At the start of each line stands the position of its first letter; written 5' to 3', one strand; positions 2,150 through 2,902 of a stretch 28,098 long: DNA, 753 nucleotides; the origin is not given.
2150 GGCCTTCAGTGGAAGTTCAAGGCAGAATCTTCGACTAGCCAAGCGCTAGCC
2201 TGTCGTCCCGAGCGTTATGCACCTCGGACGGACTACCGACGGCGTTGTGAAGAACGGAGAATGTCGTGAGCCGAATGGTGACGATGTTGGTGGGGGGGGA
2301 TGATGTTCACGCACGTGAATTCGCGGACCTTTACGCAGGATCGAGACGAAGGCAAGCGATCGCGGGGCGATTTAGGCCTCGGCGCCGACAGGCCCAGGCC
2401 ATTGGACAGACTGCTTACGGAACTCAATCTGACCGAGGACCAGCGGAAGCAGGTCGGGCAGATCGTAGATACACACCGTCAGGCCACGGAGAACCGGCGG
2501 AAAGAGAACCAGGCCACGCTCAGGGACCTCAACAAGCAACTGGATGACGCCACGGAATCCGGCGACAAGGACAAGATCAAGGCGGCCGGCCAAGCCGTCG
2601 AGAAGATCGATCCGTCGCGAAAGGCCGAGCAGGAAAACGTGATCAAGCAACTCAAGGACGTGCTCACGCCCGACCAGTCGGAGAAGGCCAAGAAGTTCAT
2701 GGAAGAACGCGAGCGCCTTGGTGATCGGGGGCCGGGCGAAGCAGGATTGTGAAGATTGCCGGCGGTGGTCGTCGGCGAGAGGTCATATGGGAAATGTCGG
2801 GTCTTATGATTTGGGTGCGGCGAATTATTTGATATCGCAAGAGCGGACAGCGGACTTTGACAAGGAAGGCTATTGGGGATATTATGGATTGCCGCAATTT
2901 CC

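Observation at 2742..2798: Unassigned 36-bp motif in three copies, each 15 nt after a -10-like hexamer and upstream of a secreted enzyme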

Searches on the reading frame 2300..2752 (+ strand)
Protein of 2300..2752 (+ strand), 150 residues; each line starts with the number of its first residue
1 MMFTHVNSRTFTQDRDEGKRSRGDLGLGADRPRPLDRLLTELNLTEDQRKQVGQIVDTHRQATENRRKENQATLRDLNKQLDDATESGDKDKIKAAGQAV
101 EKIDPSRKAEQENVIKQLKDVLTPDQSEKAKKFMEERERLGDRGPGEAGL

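Call 10: search_protein_families(library=pfam, proteins=[window:2300-2752:+])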
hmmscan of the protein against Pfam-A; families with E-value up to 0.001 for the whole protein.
window:2300-2752:+ (150 aa): 2 families
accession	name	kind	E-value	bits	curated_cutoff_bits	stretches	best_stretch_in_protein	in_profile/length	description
PF07813.17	LTXXQ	-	9.8e-06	26.7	24.3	1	34-132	5-98/100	LTXXQ motif family protein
PF13801.11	Metal_resist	-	0.00049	20.7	29.2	1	35-126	33-122/125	Heavy-metal resistance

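Call 23: find_encoding_contigs(protein=window:2300-2752:+, flank=10000, max_places=10)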
Protein window:2300-2752:+ (150 aa): 2 contigs read that carry it; 2 places shown.
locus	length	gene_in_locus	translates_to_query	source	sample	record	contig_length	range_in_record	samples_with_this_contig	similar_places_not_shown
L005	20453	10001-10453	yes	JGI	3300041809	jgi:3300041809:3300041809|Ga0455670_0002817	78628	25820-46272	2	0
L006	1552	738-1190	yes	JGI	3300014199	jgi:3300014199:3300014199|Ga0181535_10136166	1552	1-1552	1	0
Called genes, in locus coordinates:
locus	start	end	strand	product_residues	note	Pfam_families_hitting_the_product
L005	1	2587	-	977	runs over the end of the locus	PF01136:Peptidase_U32, PF12392:DUF3656, PF01136:Peptidase_U32 (weak)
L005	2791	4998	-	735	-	-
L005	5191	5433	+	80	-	-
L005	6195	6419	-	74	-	-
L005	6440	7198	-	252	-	PF01209:Ubie_methyltran, PF02353:CMAS (weak), PF05175:MTS, PF13489:Methyltransf_23, PF08241:Methyltransf_11, PF08242:Methyltransf_12, PF13649:Methyltransf_25, PF13847:Methyltransf_31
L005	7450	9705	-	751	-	PF00571:CBS, PF00990:GGDEF, PF13487:HD_5, PF01966:HD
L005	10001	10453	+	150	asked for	PF16231:DUF4890 (weak), PF07813:LTXXQ (weak)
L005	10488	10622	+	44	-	-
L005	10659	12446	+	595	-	-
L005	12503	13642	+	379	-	-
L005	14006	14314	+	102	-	PF00216:Bac_DNA_binding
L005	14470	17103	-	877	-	PF08532:Glyco_hydro_42M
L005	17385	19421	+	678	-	PF02449:Glyco_hydro_42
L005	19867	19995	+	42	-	-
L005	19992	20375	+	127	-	-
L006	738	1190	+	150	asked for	PF16231:DUF4890 (weak), PF07813:LTXXQ (weak)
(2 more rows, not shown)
